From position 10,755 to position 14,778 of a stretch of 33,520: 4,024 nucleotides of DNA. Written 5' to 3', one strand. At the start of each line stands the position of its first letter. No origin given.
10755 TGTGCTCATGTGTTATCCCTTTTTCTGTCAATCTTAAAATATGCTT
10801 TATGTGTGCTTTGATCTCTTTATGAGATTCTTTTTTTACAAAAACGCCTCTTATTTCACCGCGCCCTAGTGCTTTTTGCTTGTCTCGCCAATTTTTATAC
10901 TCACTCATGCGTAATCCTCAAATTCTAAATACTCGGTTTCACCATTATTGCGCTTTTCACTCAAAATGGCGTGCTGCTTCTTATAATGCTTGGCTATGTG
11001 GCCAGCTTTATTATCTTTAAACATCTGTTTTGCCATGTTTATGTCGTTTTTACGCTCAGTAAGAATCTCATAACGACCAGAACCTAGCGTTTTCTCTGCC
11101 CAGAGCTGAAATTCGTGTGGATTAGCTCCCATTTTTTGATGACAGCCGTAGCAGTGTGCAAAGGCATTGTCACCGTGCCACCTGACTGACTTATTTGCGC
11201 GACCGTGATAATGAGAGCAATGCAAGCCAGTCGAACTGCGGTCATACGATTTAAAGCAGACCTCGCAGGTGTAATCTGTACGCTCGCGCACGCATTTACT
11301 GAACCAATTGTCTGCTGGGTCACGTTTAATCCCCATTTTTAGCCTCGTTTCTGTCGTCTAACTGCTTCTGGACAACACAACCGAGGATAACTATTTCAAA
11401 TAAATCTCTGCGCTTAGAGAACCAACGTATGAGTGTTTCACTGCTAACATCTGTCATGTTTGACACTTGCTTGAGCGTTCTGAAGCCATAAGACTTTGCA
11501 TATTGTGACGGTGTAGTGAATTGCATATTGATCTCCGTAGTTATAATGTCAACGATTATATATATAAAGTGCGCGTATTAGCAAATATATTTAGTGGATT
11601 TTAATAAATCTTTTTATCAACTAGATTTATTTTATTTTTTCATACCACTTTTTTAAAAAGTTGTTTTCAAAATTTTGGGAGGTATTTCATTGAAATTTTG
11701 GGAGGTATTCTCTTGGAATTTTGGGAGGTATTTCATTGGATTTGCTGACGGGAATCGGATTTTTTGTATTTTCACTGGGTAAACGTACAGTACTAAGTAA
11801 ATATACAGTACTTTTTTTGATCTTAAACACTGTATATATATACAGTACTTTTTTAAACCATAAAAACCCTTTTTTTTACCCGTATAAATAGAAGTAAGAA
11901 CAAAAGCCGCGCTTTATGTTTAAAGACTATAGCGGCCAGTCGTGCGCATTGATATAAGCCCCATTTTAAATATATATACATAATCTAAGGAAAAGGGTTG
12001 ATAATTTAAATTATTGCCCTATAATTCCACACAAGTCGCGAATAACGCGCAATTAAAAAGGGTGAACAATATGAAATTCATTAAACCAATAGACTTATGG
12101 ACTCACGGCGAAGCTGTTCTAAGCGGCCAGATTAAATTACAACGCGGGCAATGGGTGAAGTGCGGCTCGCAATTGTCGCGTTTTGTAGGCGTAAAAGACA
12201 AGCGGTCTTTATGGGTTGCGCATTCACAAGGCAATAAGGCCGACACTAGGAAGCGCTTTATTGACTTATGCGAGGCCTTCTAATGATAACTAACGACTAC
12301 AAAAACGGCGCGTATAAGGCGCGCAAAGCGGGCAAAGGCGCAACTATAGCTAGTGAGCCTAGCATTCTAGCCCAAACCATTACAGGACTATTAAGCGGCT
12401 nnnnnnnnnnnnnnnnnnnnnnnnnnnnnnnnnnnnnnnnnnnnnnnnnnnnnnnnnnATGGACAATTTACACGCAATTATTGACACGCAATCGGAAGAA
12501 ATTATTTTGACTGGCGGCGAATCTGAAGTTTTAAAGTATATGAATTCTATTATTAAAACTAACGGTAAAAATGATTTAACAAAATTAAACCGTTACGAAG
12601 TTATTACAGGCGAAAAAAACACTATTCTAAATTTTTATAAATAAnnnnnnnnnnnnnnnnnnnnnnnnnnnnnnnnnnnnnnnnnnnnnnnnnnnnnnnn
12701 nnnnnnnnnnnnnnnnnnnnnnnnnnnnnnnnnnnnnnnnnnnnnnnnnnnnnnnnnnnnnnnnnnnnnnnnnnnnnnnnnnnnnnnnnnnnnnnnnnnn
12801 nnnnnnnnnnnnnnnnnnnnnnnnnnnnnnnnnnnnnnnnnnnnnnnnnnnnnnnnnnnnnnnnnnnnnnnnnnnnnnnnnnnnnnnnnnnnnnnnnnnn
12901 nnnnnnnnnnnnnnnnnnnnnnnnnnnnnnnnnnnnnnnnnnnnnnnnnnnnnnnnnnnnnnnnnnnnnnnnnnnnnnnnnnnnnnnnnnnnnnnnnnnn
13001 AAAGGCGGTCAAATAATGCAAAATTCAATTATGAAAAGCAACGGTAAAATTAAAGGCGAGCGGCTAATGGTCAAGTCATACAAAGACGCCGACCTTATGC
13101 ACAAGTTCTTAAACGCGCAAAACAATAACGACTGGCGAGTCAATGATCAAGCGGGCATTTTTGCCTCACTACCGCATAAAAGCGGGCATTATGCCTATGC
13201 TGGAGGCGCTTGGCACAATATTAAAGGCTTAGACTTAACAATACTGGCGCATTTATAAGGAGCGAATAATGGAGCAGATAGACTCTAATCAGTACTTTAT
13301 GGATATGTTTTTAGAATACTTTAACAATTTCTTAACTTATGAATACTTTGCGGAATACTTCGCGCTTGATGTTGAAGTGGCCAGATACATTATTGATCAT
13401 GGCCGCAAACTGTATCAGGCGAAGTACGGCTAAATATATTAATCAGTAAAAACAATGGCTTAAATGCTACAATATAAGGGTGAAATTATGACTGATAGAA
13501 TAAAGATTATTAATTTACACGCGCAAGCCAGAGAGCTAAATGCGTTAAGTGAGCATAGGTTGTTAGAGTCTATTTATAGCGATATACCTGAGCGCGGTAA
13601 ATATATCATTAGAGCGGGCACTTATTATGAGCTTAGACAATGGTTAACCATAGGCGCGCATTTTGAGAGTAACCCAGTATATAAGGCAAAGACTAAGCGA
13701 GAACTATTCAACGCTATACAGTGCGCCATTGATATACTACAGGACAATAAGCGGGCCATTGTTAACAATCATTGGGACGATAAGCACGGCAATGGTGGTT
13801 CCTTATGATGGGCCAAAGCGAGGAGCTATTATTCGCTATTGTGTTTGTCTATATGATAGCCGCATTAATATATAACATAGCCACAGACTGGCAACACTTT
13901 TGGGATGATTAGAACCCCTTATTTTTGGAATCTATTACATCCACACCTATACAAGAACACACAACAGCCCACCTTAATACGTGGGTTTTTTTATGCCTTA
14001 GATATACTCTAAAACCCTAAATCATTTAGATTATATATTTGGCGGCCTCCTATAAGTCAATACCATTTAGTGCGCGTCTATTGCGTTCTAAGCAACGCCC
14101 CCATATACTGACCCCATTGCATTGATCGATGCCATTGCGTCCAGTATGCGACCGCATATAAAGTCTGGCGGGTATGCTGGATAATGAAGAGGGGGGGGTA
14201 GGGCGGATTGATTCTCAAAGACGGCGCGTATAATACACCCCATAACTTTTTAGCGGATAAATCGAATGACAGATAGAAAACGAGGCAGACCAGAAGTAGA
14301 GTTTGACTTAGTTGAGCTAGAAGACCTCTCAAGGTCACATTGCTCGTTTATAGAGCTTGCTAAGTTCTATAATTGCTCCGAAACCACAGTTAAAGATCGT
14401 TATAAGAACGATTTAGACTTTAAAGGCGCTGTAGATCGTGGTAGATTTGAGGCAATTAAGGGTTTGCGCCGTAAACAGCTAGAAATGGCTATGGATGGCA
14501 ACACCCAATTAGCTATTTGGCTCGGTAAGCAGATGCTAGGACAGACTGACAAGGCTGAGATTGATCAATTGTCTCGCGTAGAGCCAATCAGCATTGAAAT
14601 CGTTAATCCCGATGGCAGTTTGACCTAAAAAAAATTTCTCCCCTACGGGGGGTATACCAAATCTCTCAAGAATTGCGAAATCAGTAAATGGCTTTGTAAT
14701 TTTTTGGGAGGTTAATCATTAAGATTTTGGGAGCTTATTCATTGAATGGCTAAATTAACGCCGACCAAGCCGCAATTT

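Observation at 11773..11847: Consensus LexA SOS-box cluster in the divergent control region of a phage with no repressor or integrase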

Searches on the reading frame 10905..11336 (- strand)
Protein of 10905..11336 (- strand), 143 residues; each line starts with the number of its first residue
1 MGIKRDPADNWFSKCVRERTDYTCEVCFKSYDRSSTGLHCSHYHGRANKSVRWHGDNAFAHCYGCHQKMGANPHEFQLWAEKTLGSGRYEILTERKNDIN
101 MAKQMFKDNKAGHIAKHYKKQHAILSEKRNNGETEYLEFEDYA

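Call 6: search_protein_families(library=pfam, proteins=[window:10905-11336:-], max_evalue=0.01)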
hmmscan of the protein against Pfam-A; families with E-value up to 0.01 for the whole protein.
window:10905-11336:- (143 aa): 1 family
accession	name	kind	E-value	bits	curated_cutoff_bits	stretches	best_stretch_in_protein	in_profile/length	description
PF05766.18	NinG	-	0.0028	18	25.4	1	11-114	82-184/193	Bacteriophage Lambda NinG protein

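Call 13: search_protein_families(library=phrogs, proteins=[window:10905-11336:-], max_evalue=0.001)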
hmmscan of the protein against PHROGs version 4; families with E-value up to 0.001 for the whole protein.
window:10905-11336:- (143 aa): 3 families
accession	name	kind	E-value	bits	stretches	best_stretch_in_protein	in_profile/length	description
phrog_5034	-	DNA, RNA and nucleotide metabolism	8.4e-23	82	1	4-130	14-135/138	NinG/ Rap DNA junction specific endonuclease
phrog_740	-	DNA, RNA and nucleotide metabolism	0.0002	21.4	1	8-75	25-90/332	HNH endonuclease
phrog_144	-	DNA, RNA and nucleotide metabolism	0.00036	21.2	1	12-75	75-138/175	HNH endonuclease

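Call 21: find_related_loci(query=window:10905-11336:-, collection=viral_contigs, flank=3000)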
Query window:10905-11336:- (143 aa) in viral_contigs; peptide patterns used: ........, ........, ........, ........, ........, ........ (x = any residue, [..] = any of these).
17 stretches matched a pattern; 14 encode a relative of the query (tblastn E <= 1e-3); 14 distinct loci.
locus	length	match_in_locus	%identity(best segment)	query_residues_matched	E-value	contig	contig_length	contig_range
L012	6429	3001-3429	87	1-143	1e-86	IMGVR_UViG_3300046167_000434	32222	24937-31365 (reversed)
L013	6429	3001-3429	84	1-143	7e-85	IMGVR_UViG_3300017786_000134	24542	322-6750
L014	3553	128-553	79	1-142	3e-77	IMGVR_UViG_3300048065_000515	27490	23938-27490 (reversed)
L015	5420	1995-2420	76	1-142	8e-77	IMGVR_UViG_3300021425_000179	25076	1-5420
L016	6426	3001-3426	76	1-142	4e-75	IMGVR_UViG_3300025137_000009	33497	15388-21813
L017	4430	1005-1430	76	1-142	4e-75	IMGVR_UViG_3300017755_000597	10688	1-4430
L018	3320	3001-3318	98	1-106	2e-72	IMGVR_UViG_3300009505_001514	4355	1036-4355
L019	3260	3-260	100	58-143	2e-56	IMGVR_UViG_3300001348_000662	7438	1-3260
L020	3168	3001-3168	93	1-56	6e-33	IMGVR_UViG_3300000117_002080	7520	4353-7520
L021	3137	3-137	100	99-143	5e-26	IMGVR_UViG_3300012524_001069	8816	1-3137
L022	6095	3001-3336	44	1-122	2e-25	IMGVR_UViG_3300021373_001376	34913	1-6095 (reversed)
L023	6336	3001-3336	44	1-122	1e-25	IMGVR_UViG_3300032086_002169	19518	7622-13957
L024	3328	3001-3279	49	1-99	2e-24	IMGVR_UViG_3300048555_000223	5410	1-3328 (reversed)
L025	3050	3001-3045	87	3-17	3e-4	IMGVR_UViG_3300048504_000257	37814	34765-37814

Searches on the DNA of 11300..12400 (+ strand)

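Call 3: search_dna_similar(query=window:11300-12400:+, collection=phages, mode=distant, max_rows=40)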
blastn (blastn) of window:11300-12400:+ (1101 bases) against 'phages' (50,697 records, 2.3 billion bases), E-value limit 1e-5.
No match.
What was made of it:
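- Tried and rejected: No match for 11300-12400 (call 3).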

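Call 31: search_rna_families(source=window, start=11300, end=12300, threshold=evalue, max_evalue=1)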
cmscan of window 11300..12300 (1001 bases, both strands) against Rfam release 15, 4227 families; matches with E-value up to 1: 1.
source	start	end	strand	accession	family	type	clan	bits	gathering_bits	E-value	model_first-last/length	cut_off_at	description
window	11572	11616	-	RF00032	Histone3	Cis-reg;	-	16.5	34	0.25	1-46/46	no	Histone 3' UTR stem-loop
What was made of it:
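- Tried and rejected: Rfam gave nothing credible (call 31).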

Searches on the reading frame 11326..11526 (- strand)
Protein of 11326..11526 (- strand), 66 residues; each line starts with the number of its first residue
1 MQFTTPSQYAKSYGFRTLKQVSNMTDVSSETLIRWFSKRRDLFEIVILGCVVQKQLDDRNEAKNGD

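Call 6: search_protein_families(library=pfam, proteins=[window:11326-11526:-], max_evalue=0.01)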
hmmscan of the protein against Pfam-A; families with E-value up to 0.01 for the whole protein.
window:11326-11526:- (66 aa): 0 families

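Call 13: search_protein_families(library=phrogs, proteins=[window:11326-11526:-], max_evalue=0.001)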
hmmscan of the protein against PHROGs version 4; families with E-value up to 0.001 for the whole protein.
window:11326-11526:- (66 aa): 0 families

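Call 50: search_protein_families(library=pfam, proteins=[window:11326-11526:-], max_evalue=1)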
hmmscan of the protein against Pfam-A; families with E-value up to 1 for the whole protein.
window:11326-11526:- (66 aa): 2 families
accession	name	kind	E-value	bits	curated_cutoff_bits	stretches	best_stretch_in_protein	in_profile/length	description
PF13542.12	HTH_Tnp_ISL3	-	0.05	13.5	27.4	1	17-38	28-49/51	Helix-turn-helix domain of transposase family ISL3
PF00376.29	MerR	-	0.22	11.8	28.2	1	17-35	1-19/38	MerR family regulatory protein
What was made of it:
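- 11326..11526 (-): First gene of the left arm: a 66-aa helix-turn-helix-like protein and candidate phage regulator. Weak Pfam HTH hits at residues 17-38 (call 50).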

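Call 66: predict_structure(protein=window:11326-11526:-)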
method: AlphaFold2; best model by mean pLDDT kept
length: 66 residues; sequences in the alignment: 1
mean_pLDDT: 75.4   pTM: 0.41
mean pLDDT of the five models: 75.4, 71.7, 65.0, 64.1, 58.5
residues with pLDDT >= 90: 0; 70-90: 50; 50-70: 16; < 50: 0
segments of 3 or more residues with pLDDT < 50: none
pLDDT, mean of each block of 10 residues (from residue 1): 70 78 86 79 69 77 66
secondary structure, 60 per line:
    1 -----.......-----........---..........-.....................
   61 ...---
elements in order: H6-12 H18-25 H29-38 H40-63
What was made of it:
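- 11326..11526 (-): The AlphaFold model (pLDDT 75) has three short helices plus one long helix (call 66).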

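Call 68: fold_search(model_id=the predicted structure, library=pdb)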
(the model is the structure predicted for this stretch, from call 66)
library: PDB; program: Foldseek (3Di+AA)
matches with E <= 10: 80; with E <= 0.001: 0
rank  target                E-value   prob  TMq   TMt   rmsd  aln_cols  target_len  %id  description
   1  9lpe_A                1.6e+00  0.09  0.35  0.30  11.6        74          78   16  ATPDF2 HDZIP domain complexed with DNA (released 2025-12-03)
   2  2vi6_A                1.9e+00  0.10  0.32  0.37  11.4        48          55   17  Crystal Structure of the Nanog Homeodomain (released 2008-01-15)
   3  3oou                  2.0e+00  0.20  0.37  0.24   8.4        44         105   20  The structure of a protein with unkown function from Listeria innocua (released 2010-09-22)
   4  8ydd_E                2.2e+00  0.13  0.31  0.34   5.9        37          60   19  Crystal structure of Nanog(R100A) in complex with Wdr5 (released 2025-03-26)
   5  3nau_A                2.2e+00  0.12  0.35  0.40   6.4        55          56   18  Crystal structure of ZHX2 HD2 (zinc-fingers and homeoboxes protein 2, homeodomain 2) (released 2010-07-07)
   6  2ld5_MODEL_1_A        2.2e+00  0.08  0.34  0.33  10.2        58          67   21  Solution NMR-derived complex structure of Hoxa13 DNA binding domain bound to DNA (released 2011-08-10)
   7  2vi6_B                2.6e+00  0.12  0.32  0.38   6.0        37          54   19  Crystal Structure of the Nanog Homeodomain (released 2008-01-15)
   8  6wc2_M                2.8e+00  0.08  0.34  0.39  11.5        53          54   13  Crystal Structure of a Ternary MEF2 Chimera/NKX2-5/myocardin enhancer DNA Complex (released 2020-07-22)
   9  8hno_A                3.1e+00  0.07  0.36  0.19   9.7        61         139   11  Archaeal transcription factor Wild type (released 2023-09-13)
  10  1s7o_A                3.3e+00  0.12  0.38  0.25   5.3        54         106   15  Crystal structure of putative DNA binding protein SP_1288 from Streptococcus pygenes (released 2004-06-29)
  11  4uut                  3.3e+00  0.06  0.33  0.33   7.6        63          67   13  Crystal structure of the Ultrabithorax protein (released 2015-02-18)
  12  3hru_A                3.9e+00  0.12  0.34  0.12   3.8        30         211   20  Crystal Structure of ScaR with bound Zn2+ (released 2009-06-23)
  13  5fgm                  3.9e+00  0.11  0.38  0.38   3.6        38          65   21  Streptomyces coelicolor SigR region 4 (released 2016-03-02)
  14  7ab4_A                3.9e+00  0.09  0.33  0.30   8.4        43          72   26  Crystal structure of the Escherichia coli toxin-antitoxin system HipBST (HipT S59A) (released 2022-01-12)
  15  6wc2_O                3.9e+00  0.08  0.33  0.40   5.7        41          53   17  Crystal Structure of a Ternary MEF2 Chimera/NKX2-5/myocardin enhancer DNA Complex (released 2020-07-22)
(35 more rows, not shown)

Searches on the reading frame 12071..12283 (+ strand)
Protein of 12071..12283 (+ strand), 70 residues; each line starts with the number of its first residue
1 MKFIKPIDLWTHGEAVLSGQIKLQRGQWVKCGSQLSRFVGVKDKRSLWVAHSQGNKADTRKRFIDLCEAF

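Call 17: search_protein_families(library=phrogs, proteins=[window:12071-12283:+], max_evalue=0.001)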
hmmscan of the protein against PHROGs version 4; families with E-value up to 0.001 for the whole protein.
window:12071-12283:+ (70 aa): 1 family
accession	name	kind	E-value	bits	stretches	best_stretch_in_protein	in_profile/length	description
phrog_21585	-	unknown function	9.3e-05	23.4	1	1-56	2-55/75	-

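Call 50: search_protein_families(library=pfam, proteins=[window:12071-12283:+], max_evalue=1)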
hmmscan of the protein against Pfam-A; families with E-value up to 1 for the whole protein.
window:12071-12283:+ (70 aa): 1 family
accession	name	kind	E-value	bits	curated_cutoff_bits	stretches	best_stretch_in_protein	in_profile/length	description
PF20039.4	DUF6441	-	0.095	12.8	27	1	18-63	113-157/215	Family of unknown function (DUF6441)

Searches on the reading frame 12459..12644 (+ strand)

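Call 17: search_protein_families(library=phrogs, proteins=[window:12459-12644:+], max_evalue=0.001)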
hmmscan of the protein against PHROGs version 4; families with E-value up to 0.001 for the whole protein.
window:12459-12644:+ (61 aa): 0 families

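Call 50: search_protein_families(library=pfam, proteins=[window:12459-12644:+], max_evalue=1)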
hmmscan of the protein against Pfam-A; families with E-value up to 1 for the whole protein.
window:12459-12644:+ (61 aa): 1 family
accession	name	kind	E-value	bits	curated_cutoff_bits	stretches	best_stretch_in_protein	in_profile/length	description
PF23249.1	KH_PARP14_3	-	0.098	12.9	28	1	9-34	32-57/61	PARP14, third type I KH domain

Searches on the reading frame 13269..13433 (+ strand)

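Call 17: search_protein_families(library=phrogs, proteins=[window:13269-13433:+], max_evalue=0.001)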
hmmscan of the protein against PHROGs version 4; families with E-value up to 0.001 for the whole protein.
window:13269-13433:+ (54 aa): 2 families
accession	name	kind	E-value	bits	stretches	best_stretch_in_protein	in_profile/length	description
phrog_26669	-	unknown function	3.7e-10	41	1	12-48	24-60/77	-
phrog_4907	-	unknown function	3.2e-06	28.3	1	11-48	21-58/68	-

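Call 50: search_protein_families(library=pfam, proteins=[window:13269-13433:+], max_evalue=1)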
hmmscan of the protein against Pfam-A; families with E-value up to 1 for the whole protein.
window:13269-13433:+ (54 aa): 0 families

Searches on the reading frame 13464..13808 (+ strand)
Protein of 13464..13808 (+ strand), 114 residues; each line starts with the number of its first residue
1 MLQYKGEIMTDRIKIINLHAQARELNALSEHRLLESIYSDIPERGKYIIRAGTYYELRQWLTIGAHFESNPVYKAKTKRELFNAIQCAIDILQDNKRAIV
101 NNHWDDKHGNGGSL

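Call 17: search_protein_families(library=phrogs, proteins=[window:13464-13808:+], max_evalue=0.001)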
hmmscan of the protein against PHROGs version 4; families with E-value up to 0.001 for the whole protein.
window:13464-13808:+ (114 aa): 0 families

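Call 50: search_protein_families(library=pfam, proteins=[window:13464-13808:+], max_evalue=1)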
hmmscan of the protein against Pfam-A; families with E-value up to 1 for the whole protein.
window:13464-13808:+ (114 aa): 1 family
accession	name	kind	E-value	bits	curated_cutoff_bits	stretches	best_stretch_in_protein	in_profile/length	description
PF04936.17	DUF658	-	0.097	12.9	24.4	1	28-67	67-104/186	Protein of unknown function (DUF658)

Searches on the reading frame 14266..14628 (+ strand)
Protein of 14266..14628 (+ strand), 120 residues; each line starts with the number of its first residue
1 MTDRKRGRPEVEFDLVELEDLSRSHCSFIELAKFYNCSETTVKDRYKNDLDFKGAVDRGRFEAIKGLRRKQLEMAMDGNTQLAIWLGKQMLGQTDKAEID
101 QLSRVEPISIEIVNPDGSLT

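Call 17: search_protein_families(library=phrogs, proteins=[window:14266-14628:+], max_evalue=0.001)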
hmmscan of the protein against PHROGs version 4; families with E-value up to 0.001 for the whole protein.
window:14266-14628:+ (120 aa): 0 families

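Call 50: search_protein_families(library=pfam, proteins=[window:14266-14628:+], max_evalue=1)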
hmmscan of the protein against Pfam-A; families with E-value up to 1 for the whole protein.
window:14266-14628:+ (120 aa): 1 family
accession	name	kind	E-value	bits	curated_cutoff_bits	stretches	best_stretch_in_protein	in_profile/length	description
PF13542.12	HTH_Tnp_ISL3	-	0.01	15.7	27.4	1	22-47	24-48/51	Helix-turn-helix domain of transposase family ISL3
